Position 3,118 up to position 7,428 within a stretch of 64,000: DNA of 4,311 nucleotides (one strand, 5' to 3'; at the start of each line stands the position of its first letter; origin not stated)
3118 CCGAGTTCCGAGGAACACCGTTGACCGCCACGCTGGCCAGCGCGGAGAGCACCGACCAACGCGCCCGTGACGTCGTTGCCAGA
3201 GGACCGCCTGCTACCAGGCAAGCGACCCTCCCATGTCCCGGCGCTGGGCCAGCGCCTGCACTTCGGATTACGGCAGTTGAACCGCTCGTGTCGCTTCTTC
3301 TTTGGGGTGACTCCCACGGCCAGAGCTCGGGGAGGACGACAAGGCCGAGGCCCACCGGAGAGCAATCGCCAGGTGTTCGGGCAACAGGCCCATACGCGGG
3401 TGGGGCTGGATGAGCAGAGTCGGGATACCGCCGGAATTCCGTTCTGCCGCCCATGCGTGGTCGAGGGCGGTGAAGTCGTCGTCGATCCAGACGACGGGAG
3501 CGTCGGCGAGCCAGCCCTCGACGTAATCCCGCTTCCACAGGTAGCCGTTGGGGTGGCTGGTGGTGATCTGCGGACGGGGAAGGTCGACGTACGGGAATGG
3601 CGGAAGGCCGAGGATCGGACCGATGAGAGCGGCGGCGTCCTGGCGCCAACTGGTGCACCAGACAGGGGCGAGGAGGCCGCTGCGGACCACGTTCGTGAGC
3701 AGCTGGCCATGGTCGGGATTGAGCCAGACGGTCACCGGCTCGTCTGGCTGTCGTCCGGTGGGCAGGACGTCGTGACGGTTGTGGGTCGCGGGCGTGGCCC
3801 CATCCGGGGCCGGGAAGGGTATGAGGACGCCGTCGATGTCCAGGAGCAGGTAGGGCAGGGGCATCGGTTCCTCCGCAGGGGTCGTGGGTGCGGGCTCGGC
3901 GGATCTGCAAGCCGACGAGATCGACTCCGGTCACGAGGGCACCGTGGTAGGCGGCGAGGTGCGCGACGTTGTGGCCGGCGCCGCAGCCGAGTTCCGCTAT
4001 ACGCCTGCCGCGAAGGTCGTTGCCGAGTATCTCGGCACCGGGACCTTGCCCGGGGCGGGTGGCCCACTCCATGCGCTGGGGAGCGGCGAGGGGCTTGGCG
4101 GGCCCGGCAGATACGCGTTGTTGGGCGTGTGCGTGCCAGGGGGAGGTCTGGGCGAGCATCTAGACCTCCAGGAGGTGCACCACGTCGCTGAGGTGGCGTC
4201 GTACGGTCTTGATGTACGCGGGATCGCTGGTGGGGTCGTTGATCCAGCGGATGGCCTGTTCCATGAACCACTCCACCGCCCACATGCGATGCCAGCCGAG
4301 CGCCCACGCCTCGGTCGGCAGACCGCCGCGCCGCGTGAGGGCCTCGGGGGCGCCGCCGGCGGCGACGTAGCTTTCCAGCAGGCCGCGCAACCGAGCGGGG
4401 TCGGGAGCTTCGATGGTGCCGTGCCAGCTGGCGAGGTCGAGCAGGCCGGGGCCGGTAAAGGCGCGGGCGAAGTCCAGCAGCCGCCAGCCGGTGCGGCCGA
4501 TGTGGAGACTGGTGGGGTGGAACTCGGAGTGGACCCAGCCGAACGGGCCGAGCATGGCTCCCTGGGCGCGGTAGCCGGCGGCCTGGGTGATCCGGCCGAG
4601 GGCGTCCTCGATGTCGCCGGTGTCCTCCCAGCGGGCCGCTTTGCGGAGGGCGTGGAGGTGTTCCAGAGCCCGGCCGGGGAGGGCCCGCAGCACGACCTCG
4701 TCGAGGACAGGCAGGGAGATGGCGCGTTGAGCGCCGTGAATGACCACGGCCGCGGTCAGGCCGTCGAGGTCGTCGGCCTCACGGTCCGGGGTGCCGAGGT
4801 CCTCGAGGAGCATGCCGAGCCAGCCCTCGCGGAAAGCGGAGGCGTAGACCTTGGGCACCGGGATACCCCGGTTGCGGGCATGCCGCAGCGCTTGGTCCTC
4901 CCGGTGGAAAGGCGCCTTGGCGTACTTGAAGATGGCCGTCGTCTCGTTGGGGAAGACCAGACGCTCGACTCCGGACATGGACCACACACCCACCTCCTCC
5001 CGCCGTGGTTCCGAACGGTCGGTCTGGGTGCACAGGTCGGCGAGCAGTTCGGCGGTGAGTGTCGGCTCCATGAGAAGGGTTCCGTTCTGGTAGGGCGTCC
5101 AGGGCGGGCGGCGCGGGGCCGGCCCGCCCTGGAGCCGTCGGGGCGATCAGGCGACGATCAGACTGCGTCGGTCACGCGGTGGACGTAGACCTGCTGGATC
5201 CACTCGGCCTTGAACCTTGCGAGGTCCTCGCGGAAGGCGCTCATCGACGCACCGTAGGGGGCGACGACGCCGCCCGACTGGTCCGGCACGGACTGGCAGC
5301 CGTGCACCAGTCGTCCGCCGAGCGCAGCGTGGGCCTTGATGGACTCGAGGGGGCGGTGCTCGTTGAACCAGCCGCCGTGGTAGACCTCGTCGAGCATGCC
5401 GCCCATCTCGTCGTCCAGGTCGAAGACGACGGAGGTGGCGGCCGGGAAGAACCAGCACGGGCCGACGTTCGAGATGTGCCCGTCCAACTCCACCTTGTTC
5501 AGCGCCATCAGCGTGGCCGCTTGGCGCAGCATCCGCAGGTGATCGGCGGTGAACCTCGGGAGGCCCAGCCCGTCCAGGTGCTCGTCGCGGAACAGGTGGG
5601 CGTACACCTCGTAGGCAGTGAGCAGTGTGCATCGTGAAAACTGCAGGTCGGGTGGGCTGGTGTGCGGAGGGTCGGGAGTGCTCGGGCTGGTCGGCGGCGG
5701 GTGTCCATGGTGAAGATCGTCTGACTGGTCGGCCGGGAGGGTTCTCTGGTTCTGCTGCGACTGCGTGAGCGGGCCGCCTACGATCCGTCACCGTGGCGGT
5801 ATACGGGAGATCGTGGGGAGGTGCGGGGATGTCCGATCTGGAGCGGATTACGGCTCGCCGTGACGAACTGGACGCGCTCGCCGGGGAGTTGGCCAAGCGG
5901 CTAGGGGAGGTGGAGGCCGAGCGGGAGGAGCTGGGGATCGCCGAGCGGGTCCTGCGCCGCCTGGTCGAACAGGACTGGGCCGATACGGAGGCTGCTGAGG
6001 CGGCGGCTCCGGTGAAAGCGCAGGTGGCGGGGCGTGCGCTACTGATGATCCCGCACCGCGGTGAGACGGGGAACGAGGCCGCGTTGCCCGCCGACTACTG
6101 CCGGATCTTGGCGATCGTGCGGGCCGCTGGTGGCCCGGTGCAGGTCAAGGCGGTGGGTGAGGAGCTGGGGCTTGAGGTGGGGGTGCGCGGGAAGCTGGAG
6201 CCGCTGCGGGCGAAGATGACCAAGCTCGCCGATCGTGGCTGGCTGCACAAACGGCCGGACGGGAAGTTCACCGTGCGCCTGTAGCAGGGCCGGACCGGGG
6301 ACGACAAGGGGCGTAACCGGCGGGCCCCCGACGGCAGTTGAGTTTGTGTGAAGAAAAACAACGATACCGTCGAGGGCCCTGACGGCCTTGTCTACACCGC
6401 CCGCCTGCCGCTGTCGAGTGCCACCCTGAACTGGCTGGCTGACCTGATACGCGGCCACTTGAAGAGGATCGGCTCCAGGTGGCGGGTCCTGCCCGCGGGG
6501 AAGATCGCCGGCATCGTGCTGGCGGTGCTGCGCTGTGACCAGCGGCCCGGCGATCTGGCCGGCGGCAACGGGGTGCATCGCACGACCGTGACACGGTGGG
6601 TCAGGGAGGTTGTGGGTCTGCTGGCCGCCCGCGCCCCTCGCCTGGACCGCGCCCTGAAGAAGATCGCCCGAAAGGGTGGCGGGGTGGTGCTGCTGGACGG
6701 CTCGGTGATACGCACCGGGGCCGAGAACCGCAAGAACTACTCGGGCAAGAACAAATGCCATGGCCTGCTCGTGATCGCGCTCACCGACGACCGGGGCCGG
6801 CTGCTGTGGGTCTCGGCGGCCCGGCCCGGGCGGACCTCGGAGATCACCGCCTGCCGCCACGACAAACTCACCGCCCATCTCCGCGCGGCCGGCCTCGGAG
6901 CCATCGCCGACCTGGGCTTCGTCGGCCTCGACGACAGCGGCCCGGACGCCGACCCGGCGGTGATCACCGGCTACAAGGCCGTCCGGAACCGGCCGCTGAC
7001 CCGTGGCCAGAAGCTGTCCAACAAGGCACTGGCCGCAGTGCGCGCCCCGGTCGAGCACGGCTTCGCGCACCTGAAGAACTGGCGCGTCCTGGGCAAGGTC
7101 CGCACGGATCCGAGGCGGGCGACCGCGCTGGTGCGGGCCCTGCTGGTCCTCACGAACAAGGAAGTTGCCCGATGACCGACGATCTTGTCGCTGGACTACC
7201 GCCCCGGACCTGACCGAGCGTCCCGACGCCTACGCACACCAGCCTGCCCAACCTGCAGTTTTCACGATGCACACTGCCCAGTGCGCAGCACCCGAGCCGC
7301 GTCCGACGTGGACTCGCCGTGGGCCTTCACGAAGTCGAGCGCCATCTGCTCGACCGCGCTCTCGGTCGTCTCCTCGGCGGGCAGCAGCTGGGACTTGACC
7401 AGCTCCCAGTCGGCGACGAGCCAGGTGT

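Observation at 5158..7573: Recent IS insertion into a host gene: exact 5-bp target duplication and in-frame reconstitution of the interrupted ORF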

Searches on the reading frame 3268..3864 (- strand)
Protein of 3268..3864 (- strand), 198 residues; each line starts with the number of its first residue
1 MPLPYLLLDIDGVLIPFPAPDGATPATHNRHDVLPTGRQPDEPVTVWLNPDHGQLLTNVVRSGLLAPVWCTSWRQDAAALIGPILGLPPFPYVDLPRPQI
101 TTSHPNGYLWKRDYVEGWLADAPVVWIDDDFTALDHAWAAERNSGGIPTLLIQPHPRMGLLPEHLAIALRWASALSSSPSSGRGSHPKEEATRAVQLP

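Call 5: search_protein_families(library=pfam, max_evalue=0.1, proteins=[window:3268-3864:-])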
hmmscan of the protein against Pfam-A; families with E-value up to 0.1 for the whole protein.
window:3268-3864:- (198 aa): 1 family
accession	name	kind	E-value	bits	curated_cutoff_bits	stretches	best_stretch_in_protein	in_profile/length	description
PF18143.6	HAD_SAK_2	-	5e-07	30.6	27.5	1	5-164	1-138/139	HAD domain in Swiss Army Knife RNA repair proteins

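Call 6: search_protein_families(library=ncbifam, max_evalue=0.1, proteins=[window:3268-3864:-])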
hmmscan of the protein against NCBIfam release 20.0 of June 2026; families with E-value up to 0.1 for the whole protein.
window:3268-3864:- (198 aa): 0 families

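Call 53: search_protein_families(library=padloc, max_evalue=0.01, proteins=[window:3268-3864:-])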
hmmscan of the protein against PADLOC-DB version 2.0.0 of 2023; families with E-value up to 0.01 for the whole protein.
window:3268-3864:- (198 aa): 0 families

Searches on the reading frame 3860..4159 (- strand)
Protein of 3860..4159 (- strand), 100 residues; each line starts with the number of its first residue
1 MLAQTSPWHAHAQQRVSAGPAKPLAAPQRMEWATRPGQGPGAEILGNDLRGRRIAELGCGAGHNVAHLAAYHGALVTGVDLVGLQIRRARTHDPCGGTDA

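Call 39: search_protein_families(library=pfam, max_evalue=10, proteins=[window:3860-4159:-])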
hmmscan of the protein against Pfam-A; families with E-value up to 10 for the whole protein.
window:3860-4159:- (100 aa): 6 families
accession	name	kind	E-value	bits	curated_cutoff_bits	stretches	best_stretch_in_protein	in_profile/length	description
PF13649.12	Methyltransf_25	-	1.5e-05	26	27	1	54-92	1-40/97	Methyltransferase domain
PF08241.18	Methyltransf_11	-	0.00031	21.8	21.2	1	56-93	2-38/95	Methyltransferase domain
PF13489.12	Methyltransf_23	-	0.0014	18.8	27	1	43-89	15-60/164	Methyltransferase domain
PF08242.18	Methyltransf_12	-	0.0021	19.2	30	1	56-91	2-38/98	Methyltransferase domain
PF13847.12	Methyltransf_31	-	0.0026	17.9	27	1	51-92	4-47/145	Methyltransferase domain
PF08003.17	Methyltransf_9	-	0.023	14.1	23.8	1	48-82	113-147/315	Protein of unknown function (DUF1698)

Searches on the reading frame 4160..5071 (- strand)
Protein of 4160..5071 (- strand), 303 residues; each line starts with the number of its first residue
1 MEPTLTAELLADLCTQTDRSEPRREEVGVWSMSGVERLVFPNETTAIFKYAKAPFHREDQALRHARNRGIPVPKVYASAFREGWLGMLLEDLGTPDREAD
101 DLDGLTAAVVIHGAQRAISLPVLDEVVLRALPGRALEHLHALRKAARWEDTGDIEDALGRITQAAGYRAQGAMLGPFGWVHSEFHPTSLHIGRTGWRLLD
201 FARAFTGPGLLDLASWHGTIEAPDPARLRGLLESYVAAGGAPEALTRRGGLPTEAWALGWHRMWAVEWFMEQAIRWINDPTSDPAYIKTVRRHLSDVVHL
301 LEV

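Call 5: search_protein_families(library=pfam, max_evalue=0.1, proteins=[window:4160-5071:-])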
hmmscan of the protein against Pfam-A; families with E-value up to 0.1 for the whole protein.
window:4160-5071:- (303 aa): 0 families

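Call 6: search_protein_families(library=ncbifam, max_evalue=0.1, proteins=[window:4160-5071:-])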
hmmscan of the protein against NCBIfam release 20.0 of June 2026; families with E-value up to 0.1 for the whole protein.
window:4160-5071:- (303 aa): 0 families

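Call 14: find_encoding_contigs(protein=window:4160-5071:-, flank=8000, max_places=5)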
Protein window:4160-5071:- (303 aa): 1 contig read that carries it; 1 place shown.
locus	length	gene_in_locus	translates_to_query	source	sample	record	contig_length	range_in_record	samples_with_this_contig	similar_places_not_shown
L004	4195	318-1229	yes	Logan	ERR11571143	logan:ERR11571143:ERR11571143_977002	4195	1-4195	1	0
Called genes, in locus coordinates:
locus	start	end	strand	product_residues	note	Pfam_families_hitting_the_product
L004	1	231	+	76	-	?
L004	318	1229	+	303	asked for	-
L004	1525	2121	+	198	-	PF18143:HAD_SAK_2 (weak)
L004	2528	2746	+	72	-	-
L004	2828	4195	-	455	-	?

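Call 39: search_protein_families(library=pfam, max_evalue=10, proteins=[P0241])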
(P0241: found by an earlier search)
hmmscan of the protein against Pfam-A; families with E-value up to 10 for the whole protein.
P0241 (303 aa): 0 families

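Call 53: search_protein_families(library=padloc, max_evalue=0.01, proteins=[P0241])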
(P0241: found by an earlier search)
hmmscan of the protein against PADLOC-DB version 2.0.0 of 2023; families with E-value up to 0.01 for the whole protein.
P0241 (303 aa): 0 families

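Call 54: search_protein_families(library=phrogs, max_evalue=0.01, proteins=[P0241])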
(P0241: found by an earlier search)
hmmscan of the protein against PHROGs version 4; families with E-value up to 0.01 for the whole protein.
P0241 (303 aa): 0 families

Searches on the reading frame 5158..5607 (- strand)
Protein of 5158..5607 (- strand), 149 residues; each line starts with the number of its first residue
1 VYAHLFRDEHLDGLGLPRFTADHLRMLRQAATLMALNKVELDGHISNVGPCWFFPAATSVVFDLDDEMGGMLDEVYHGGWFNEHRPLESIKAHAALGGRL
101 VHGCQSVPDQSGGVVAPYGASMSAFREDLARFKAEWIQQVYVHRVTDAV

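Call 39: search_protein_families(library=pfam, max_evalue=10, proteins=[P0241])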
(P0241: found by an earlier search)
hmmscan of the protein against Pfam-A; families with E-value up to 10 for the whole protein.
P0241 (303 aa): 0 families

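Call 53: search_protein_families(library=padloc, max_evalue=0.01, proteins=[P0241])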
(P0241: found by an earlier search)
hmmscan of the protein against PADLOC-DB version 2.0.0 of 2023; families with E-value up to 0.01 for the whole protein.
P0241 (303 aa): 0 families

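Call 54: search_protein_families(library=phrogs, max_evalue=0.01, proteins=[P0241])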
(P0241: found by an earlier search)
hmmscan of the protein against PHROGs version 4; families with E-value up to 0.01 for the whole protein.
P0241 (303 aa): 0 families

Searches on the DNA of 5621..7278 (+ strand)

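Call 67: search_dna_similar(query=window:5621-7278:+, collection=plasmids, mode=distant, max_rows=40)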
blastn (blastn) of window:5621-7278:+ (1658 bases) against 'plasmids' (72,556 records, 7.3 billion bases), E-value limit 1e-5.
Records with a match: 78; places in all: 111; records where one place covers at least 80% of the query: 7.
Best place of each record, by identity: 80-90% 24; 60-80% 54.
By first word of the organism name: Streptomyces 75; Kitasatospora 2; Pseudonocardia 1.
By predicted mobility (MOB-suite, as given by PLSDB): non-mobilizable 51; mobilizable 27.
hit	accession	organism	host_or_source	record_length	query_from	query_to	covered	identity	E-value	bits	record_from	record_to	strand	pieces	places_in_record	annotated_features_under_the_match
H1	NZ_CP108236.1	Streptomyces sp. NBC_00080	-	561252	6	1653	99%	81.0%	0e+0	1535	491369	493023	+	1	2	transposase family protein | hypothetical protein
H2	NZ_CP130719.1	Streptomyces sp. NBC_01334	-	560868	1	1624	98%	80.3%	0e+0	1487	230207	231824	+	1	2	transposase family protein | hypothetical protein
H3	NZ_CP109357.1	Streptomyces sp. NBC_01562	-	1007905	218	1654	87%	81.4%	0e+0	1423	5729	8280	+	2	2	record has no annotation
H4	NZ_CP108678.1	Streptomyces sp. NBC_01216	-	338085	1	1657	74%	83.8%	0e+0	1323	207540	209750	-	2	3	transposase family protein | 3-oxoacyl-ACP reductase family protein | glycosyltransferase family 4 protein | hypothetical protein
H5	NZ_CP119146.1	Streptomyces sp. AM 4-1-1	Apis mellifera,cell culture,Insects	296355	33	1624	89%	67.2%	2e-99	439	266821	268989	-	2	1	transposase family protein | hypothetical protein (x2)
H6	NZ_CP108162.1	Streptomyces sp. NBC_00158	-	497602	218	1624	85%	66.9%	1e-109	406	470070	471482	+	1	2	transposase family protein | hypothetical protein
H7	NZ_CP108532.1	Streptomyces sp. NBC_01220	-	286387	218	1624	85%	66.8%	8e-112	412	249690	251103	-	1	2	transposase family protein | hypothetical protein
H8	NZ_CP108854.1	Streptomyces sp. NBC_00841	-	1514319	219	1538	80%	68.9%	8e-144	519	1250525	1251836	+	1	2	record has no annotation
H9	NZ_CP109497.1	Streptomyces sp. NBC_01431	-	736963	218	1584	80%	67.6%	2e-81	415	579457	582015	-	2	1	transposase family protein | alpha/beta hydrolase | hypothetical protein (x2)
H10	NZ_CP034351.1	Streptomyces sp. W1SF4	-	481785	218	1624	78%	66.6%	1e-53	350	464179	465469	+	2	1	hypothetical protein (x2) | transposase family protein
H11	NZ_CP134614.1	Streptomyces sp. ITFR-6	Ips typographus,whole organism,Ips ...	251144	397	1606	73%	68.1%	2e-112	414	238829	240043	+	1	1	transposase family protein | hypothetical protein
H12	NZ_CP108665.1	Streptomyces globisporus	-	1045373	401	1590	72%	67.9%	6e-107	396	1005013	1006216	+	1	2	record has no annotation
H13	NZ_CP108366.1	Streptomyces sp. NBC_01340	-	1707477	1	981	59%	80.6%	0e+0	888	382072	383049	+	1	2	none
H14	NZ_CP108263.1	Streptomyces sp. NBC_00053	-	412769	533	1451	55%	83.5%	0e+0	985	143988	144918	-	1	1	transposase family protein | hypothetical protein | transposase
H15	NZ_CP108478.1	Streptomyces mirabilis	-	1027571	482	1565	65%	69.0%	9e-105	389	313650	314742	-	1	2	record has no annotation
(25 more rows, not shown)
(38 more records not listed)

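Call 68: get_annotated_region(hit=H1, flank=400)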
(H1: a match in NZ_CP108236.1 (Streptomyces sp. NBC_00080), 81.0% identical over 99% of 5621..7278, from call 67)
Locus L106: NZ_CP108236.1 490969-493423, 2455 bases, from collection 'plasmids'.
description: Streptomyces sp. NBC_00080 plasmid unnamed1, complete sequence
organism: Streptomyces sp. NBC_00080 (NCBI taxid 2975645)
taxonomy: Bacteria; Actinomycetota; Actinomycetes; Kitasatosporales; Streptomycetaceae; Streptomyces; Streptomyces sp. NBC 00080
host: -; source: -; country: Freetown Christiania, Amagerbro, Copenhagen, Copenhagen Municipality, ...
typing (MOB-suite, as given by PLSDB): non-mobilizable; replicon rep_cluster_43
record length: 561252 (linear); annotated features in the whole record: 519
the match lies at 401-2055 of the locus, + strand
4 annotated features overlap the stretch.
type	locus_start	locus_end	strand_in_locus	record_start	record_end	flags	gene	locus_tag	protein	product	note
CDS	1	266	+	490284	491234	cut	-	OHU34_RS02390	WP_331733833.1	SDR family NAD(P)-dependent oxidoreductase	-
CDS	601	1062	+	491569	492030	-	-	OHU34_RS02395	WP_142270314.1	hypothetical protein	-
CDS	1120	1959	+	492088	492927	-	-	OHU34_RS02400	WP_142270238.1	transposase family protein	-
CDS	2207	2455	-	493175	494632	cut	-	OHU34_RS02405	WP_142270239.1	MFS transporter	GO:0055085 - transmembrane transport [Evidence IEA]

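Call 69: get_annotated_region(hit=H2, flank=400)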
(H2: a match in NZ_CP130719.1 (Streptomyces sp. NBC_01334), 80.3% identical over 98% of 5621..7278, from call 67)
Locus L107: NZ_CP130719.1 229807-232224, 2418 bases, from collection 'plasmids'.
description: Streptomyces sp. NBC_01334 plasmid unnamed1, complete sequence
organism: Streptomyces sp. NBC_01334 (NCBI taxid 2903827)
taxonomy: Bacteria; Actinomycetota; Actinomycetes; Kitasatosporales; Streptomycetaceae; Streptomyces; Streptomyces sp. NBC 01334
host: -; source: -; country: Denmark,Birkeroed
typing (MOB-suite, as given by PLSDB): non-mobilizable; replicon rep_cluster_1974,rep_cluster_43
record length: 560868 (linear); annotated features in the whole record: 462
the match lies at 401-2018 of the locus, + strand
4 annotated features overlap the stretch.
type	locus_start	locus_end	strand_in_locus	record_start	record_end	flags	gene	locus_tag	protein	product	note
CDS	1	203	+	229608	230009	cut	-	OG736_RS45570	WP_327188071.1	DUF6009 family protein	-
CDS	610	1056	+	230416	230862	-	-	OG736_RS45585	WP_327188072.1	hypothetical protein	-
CDS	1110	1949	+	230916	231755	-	-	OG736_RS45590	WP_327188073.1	transposase family protein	-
CDS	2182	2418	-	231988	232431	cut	-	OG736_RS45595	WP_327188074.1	hypothetical protein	-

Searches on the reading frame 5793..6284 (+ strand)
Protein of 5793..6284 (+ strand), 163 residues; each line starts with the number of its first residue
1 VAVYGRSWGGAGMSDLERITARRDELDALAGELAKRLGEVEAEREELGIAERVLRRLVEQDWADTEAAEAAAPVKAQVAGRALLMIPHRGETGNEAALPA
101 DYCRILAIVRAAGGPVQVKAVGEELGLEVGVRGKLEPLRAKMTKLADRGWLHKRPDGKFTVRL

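Call 5: search_protein_families(library=pfam, max_evalue=0.1, proteins=[window:5793-6284:+])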
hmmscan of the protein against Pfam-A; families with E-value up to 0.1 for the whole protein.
window:5793-6284:+ (163 aa): 4 families
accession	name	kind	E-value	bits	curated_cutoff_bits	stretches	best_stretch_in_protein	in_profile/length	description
PF12802.13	MarR_2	-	0.008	16.8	27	0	102-127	7-32/61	MarR family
PF13428.12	TPR_14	-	0.0084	17.1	23.5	1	33-72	3-42/44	Tetratricopeptide repeat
PF12703.12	ptaRNA1_toxin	-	0.024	15.2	27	1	56-111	19-71/73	Toxin of toxin-antitoxin type 1 system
PF18595.6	Nuf2_DHR10-like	-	0.056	13.9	28.4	1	13-80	42-109/117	Nuf2, DHR10-like domain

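Call 6: search_protein_families(library=ncbifam, max_evalue=0.1, proteins=[window:5793-6284:+])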
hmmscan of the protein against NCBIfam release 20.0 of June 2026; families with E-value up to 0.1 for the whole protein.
window:5793-6284:+ (163 aa): 0 families

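Call 39: search_protein_families(library=pfam, max_evalue=10, proteins=[P0241])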
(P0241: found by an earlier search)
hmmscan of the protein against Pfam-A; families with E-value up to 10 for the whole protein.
P0241 (303 aa): 0 families

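Call 53: search_protein_families(library=padloc, max_evalue=0.01, proteins=[P0241, window:5829-6284:+])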
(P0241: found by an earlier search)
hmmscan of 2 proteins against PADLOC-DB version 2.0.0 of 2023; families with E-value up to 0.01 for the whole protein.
P0241 (303 aa): 0 families

window:5829-6284:+ (151 aa): 0 families

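Call 54: search_protein_families(library=phrogs, max_evalue=0.01, proteins=[P0241, window:5829-6284:+])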
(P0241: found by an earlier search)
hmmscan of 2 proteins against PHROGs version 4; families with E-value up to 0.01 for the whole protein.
P0241 (303 aa): 0 families

window:5829-6284:+ (151 aa): 0 families
